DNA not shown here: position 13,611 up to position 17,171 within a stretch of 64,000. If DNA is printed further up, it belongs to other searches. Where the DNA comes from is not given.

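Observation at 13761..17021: Stand-alone NRPS-like A-T-R (adenylation, thiolation, reductase) enzyme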

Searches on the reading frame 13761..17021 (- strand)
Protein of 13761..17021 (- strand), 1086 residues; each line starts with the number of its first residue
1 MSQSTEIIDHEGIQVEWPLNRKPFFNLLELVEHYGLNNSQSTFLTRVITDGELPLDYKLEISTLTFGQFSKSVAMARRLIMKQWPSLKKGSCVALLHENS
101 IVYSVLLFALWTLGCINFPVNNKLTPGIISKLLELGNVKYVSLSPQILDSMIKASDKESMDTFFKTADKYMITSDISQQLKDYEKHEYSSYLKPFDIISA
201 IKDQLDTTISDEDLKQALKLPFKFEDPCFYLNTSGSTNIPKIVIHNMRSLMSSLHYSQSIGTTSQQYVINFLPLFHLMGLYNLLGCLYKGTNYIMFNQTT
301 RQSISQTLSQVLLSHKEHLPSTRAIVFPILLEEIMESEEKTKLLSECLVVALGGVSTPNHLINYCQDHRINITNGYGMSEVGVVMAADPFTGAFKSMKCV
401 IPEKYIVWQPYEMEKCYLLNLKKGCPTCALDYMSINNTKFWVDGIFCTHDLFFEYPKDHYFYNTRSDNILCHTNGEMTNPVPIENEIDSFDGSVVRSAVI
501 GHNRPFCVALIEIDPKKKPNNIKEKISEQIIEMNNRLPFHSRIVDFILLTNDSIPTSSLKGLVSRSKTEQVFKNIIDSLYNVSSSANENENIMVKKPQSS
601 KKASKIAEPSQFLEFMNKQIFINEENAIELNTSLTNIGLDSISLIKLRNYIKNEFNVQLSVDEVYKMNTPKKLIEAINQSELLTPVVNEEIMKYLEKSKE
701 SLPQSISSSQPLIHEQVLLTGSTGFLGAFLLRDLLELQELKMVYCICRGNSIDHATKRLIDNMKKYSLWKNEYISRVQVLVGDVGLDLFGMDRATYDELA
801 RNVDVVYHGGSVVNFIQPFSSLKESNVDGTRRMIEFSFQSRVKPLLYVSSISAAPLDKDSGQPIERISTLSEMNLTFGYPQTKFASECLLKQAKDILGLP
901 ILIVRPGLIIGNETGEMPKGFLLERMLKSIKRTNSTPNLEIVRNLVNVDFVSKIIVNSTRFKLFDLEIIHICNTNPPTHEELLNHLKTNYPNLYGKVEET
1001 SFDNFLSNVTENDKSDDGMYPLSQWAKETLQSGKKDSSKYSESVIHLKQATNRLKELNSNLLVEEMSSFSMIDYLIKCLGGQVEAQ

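Call 3: search_protein_families(library=pfam, proteins=[window:13761-17021:-], max_evalue=1)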
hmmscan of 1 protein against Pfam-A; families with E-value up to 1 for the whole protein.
window:13761-17021:- (1086 aa): 10 families
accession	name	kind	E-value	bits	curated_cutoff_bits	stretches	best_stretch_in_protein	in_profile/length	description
PF07993.18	NAD_binding_4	-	9.5e-51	172.9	20.1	1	719-955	1-258/258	Male sterility protein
PF00501.34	AMP-binding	-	9.4e-30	104.1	29.9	1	62-387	20-330/384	AMP-binding enzyme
PF23562.2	AMP-binding_C_3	-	1.6e-17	64.4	20.8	1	467-581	1-121/124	AMP-binding enzyme C-terminal domain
PF01370.27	Epimerase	-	1.2e-12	48.2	20.9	1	717-934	1-197/240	NAD dependent epimerase/dehydratase family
PF01073.25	3Beta_HSD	-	2e-12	47.1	22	1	719-956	2-226/280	3-beta hydroxysteroid dehydrogenase/isomerase family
PF00550.31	PP-binding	-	8.5e-11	42.4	20.8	1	625-677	15-67/67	Phosphopantetheine attachment site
PF23297.2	ACP_SdgA_C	-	5.3e-06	26.9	27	1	610-680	13-82/95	Highly reducing polyketide synthase sdgA, C-terminal ACP domain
PF02719.21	Polysacc_synt_2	-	0.035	13.7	20.2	1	717-850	1-128/293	Polysaccharide biosynthesis protein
PF14663.11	RasGEF_N_2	-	0.17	12.7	27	0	1028-1075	27-73/108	Rapamycin-insensitive companion of mTOR RasGEF_N domain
PF11838.14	ERAP1_C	-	0.21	11.4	38.2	1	970-1028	241-299/318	ERAP1-like C-terminal domain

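Call 4: search_protein_families(library=ncbifam, proteins=[window:13761-17021:-], max_evalue=0.1)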
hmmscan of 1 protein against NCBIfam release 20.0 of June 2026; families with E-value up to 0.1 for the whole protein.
window:13761-17021:- (1086 aa): 79 families (the best 25 are shown)
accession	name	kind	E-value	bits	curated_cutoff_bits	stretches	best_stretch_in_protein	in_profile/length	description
TIGR01746.1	Thioester-redct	subfamily_domain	6.1e-69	233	213.35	1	716-1058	1-347/371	thioester reductase domain-containing protein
TIGR03443.1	alpha_am_amid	equivalog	1.9e-51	174.6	1030.1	1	595-1036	835-1309/1390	L-aminoadipate-semialdehyde dehydrogenase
NF041592.1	carboxyl_red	equivalog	1.1e-45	155.7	1300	1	57-933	71-998/1160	carboxylic acid reductase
NF038078.1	NRPS_MxcG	equivalog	1.2e-45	155.4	2300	1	634-1013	998-1374/1442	myxochelin non-ribosomal peptide synthetase MxcG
NF047350.1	aureusi_NRPS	equivalog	8.2e-35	119.1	2500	2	595-1007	1907-2315/2373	aureusimine non-ribosomal peptide synthetase AusA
NF004837.0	PRK06187.1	subfamily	2.2e-24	85.6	476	1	63-390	33-332/531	long-chain-fatty-acid--CoA ligase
NF005539.0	PRK07201.1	equivalog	3.9e-24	85.3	549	1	717-987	3-263/657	SDR family oxidoreductase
TIGR01923.1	menE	equivalog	6.7e-23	81.2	330.15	1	85-382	19-261/442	o-succinylbenzoate--CoA ligase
NF006181.0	PRK08314.1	subfamily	5.6e-20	71.1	705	1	64-389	50-364/563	long-chain-fatty-acid--CoA ligase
NF002966.0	PRK03640.1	equivalog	4.7e-18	65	556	2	208-383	124-292/483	o-succinylbenzoate--CoA ligase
NF052269.1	Staph_lig_FadD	equivalog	5.5e-17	61.3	650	2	205-505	130-430/499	long-chain-fatty-acid--CoA ligase FadD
NF004814.0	PRK06164.1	equivalog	3.5e-16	58.9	677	1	66-391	38-341/540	acyl-CoA synthetase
NF005307.0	PRK06839.1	equivalog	1.7e-15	56.7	748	1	63-385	27-306/496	o-succinylbenzoate--CoA ligase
TIGR01733.1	AA-adenyl-dom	subfamily_domain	5.2e-15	55.2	317.4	1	72-391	9-283/409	amino acid adenylation domain-containing protein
NF005714.0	PRK07529.1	subfamily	8.1e-15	54.2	632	1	60-393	60-387/640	acyl-CoA synthetase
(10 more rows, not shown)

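Call 5: search_solved_structures(query=window:13761-17021:-, max_evalue=0.001, show_alignments=2)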
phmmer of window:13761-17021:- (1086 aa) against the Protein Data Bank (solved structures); distinct sequences matched with E-value up to 0.001: 29.
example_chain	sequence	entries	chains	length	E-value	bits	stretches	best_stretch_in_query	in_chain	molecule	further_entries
4u7w_A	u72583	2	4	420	1.6e-46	161.9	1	716-1014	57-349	MxaA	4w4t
8v1x_A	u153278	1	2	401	3.5e-36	127.6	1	715-979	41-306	Type I polyketide synthase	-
5msc_A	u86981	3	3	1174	6.6e-34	120.1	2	440-934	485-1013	Carboxylic acid reductase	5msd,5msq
5mso_A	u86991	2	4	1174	9.2e-31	109.7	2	716-937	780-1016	Carboxylic acid reductase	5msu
5msp_A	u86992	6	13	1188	1.3e-24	89.4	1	202-937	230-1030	Thioester reductase domain-containing protein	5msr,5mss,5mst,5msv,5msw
4dqv_A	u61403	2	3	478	7.9e-21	76.8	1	715-937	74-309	PROBABLE PEPTIDE SYNTHETASE NRP (PEPTIDE SYNTHASE) | Peptide synthetase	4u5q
9x29_A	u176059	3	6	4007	1.5e-19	72.6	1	631-955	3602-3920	PKS-NRPS hybrid synthetase psoA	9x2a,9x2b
9x2c_A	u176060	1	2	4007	6.8e-19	70.4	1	631-955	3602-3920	PKS-NRPS hybrid synthetase psoA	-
6nki_A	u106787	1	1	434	6.4e-16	60.5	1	715-959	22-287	NRPS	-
4f6l_B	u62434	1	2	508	4.5e-15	57.8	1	607-910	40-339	AusA reductase domain protein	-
6vtj_A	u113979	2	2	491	1.2e-14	56.3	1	649-1011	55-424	Non-ribosomal peptide synthetase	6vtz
8aep_A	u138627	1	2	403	1.1e-12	49.8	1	696-914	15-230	Acetyl-CoA synthetase-like protein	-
4f6c_A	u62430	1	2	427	1.1e-11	46.6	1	708-910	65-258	AusA reductase domain protein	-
5x8f_A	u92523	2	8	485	1.5e-07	32.9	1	183-382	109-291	2-succinylbenzoate--CoA ligase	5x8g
5buq_A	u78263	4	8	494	1.5e-07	32.9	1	183-382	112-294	2-succinylbenzoate--CoA ligase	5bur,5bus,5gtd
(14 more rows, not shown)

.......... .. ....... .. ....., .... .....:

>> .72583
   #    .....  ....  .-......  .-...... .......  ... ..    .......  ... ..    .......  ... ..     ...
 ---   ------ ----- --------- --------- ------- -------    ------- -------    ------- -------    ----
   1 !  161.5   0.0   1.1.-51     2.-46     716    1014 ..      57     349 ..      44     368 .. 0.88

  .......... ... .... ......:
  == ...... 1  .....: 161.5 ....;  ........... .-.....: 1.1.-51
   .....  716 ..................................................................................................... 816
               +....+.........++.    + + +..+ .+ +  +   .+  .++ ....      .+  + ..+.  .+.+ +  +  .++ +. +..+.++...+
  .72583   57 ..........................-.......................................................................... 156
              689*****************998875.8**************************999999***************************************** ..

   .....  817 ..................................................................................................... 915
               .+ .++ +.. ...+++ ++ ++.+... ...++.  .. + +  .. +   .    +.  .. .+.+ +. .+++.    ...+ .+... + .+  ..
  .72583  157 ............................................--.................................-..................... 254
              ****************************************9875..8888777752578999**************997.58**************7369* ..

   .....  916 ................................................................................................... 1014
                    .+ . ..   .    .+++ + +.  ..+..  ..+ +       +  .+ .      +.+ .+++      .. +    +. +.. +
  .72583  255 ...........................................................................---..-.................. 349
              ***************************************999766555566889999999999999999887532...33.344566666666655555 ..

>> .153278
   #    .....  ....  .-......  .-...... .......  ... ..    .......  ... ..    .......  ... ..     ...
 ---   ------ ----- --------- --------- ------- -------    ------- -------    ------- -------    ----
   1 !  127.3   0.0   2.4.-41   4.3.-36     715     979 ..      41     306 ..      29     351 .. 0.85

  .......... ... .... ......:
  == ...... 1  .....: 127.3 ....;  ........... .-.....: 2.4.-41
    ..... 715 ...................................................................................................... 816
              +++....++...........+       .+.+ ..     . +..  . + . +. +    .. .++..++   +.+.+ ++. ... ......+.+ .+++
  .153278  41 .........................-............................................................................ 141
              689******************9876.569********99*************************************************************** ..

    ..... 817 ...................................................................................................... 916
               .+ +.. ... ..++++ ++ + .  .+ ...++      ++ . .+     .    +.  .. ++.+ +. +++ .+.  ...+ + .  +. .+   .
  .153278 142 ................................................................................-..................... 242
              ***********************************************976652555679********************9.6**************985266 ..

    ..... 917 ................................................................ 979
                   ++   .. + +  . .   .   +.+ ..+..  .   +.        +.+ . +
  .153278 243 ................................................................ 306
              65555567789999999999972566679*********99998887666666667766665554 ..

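Call 6: find_homologous_proteins(query=window:13761-17021:-, max_evalue=1e-10)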
Query window:13761-17021:- (1086 aa): 5 proteins with E <= 1e-10 among 8000 candidates.
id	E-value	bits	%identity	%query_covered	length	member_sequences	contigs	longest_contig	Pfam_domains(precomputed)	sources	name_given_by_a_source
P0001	0.0e+0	2446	100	100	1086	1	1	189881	PF00550.32,PF01073.26,PF00501.35,PF23562.3,PF07993.19,PF23297.2,PF01370.28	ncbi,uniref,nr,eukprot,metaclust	ncbi:predicted protein [Naegleria gruberi]|uniref:Predicted protein n=1 Tax=Naegleria gruberi TaxID=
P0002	0.0e+0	1013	44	99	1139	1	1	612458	PF02719.22,PF00550.32,PF01073.26,PF00501.35,PF23562.3,PF07993.19,PF01370.28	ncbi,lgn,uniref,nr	ncbi:hypothetical protein FDP41_010104 [Naegleria fowleri]|uniref:Carrier domain-containing protein 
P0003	1.1e-32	131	28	37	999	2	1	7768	PF00550.32,PF01073.26,PF00501.35,PF07993.19,PF01370.28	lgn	-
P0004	1.4e-32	131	29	32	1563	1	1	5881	PF00550.32,PF01073.26,PF00551.25,PF02911.24,PF00501.35,PF13193.13,PF07993.19,PF23297.2,PF01370.28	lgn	-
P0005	4.9e-15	73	29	25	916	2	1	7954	PF08659.17,PF16363.12,PF01073.26,PF00501.35,PF23562.3,PF07993.19,PF01370.28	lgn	-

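Call 24: find_encoding_contigs(protein=P0002, flank=10000, max_places=3)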
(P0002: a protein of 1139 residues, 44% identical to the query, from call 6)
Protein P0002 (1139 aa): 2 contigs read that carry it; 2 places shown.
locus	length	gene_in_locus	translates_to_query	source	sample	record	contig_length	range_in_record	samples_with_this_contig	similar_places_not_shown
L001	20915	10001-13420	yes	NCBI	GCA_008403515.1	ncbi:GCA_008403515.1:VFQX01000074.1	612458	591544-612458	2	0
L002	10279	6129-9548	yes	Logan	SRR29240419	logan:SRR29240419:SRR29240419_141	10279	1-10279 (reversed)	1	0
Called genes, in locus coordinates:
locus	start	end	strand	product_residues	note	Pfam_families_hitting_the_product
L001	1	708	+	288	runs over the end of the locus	-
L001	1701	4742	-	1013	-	PF00512:HisKA (weak), PF02518:HATPase_c, PF00072:Response_reg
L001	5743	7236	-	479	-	-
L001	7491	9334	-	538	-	PF00615:RGS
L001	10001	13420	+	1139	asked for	PF00501:AMP-binding, PF23562:AMP-binding_C_3, PF00550:PP-binding, PF01073:3Beta_HSD, PF01370:Epimerase, PF02719:Polysacc_synt_2 (weak), PF07993:NAD_binding_4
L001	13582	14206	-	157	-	-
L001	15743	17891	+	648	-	-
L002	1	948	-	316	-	?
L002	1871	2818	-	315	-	-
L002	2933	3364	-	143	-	-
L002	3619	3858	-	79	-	-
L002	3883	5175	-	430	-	PF00615:RGS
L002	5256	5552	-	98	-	-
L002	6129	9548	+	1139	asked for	PF00501:AMP-binding, PF23562:AMP-binding_C_3, PF00550:PP-binding, PF01073:3Beta_HSD, PF01370:Epimerase, PF02719:Polysacc_synt_2 (weak), PF07993:NAD_binding_4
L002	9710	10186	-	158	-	-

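Call 39: search_protein_representatives(alignment_id=A1)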
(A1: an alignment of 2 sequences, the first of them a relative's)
Query: 2 sequences, 1151 profile positions. Proteins with E-value up to 0.001 (for the whole library): 18885; up to 1e-10: 10098; up to 1e-30: 2541. The best 150 are listed.
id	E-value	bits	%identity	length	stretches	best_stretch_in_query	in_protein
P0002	0.0e+00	2353.4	-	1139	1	1-1151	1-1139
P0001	0.0e+00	2169.3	-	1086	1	3-1125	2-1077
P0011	3.1e-258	876.2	-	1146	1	8-1126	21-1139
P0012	9.2e-105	367.9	-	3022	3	638-998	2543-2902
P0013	8.7e-104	364.7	-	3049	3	656-1048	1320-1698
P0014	2.1e-99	350.2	-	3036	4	646-1021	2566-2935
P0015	6.5e-98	345.3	-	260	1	584-842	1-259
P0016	1.4e-95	337.5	-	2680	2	619-1049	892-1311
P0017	4.1e-94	332.7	-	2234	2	658-997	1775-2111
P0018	8.1e-89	315.1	-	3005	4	665-1000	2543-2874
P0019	3.0e-83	296.7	-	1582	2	663-1028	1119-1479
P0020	2.6e-66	240.6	-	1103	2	470-1063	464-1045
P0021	8.1e-60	219.1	-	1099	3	637-1070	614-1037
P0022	8.4e-60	219.0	-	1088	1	238-1039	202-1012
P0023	1.7e-59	218.0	-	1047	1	240-997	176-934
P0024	5.5e-59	216.3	-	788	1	365-1030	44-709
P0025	2.8e-57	210.7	-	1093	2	471-1069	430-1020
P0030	1.1e-55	205.4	-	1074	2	507-1069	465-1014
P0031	1.1e-55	205.4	-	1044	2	527-1025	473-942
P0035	8.7e-55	202.4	-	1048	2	244-1028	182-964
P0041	6.5e-54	199.5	-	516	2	689-1028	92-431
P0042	7.5e-54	199.3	-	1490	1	658-1028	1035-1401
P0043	7.8e-54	199.3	-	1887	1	648-1077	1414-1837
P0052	9.4e-53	195.7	-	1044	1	240-1004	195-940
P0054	1.2e-52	195.3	-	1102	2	242-989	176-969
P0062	1.3e-51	191.9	-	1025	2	248-1064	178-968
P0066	1.7e-51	191.5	-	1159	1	227-990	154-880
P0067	2.0e-51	191.3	-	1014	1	241-1027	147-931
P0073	3.8e-51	190.4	-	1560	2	655-1013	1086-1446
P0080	8.7e-51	189.2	-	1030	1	660-1026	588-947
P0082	1.2e-50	188.7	-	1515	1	754-1027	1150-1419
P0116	2.3e-49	184.5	-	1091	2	633-1064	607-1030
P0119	3.9e-49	183.7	-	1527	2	642-1014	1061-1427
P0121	5.0e-49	183.4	-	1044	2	233-998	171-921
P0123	5.2e-49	183.3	-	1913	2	663-1061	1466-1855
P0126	5.8e-49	183.1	-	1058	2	474-1006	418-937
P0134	7.8e-49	182.7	-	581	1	753-1057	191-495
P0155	1.7e-48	181.6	-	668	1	642-1064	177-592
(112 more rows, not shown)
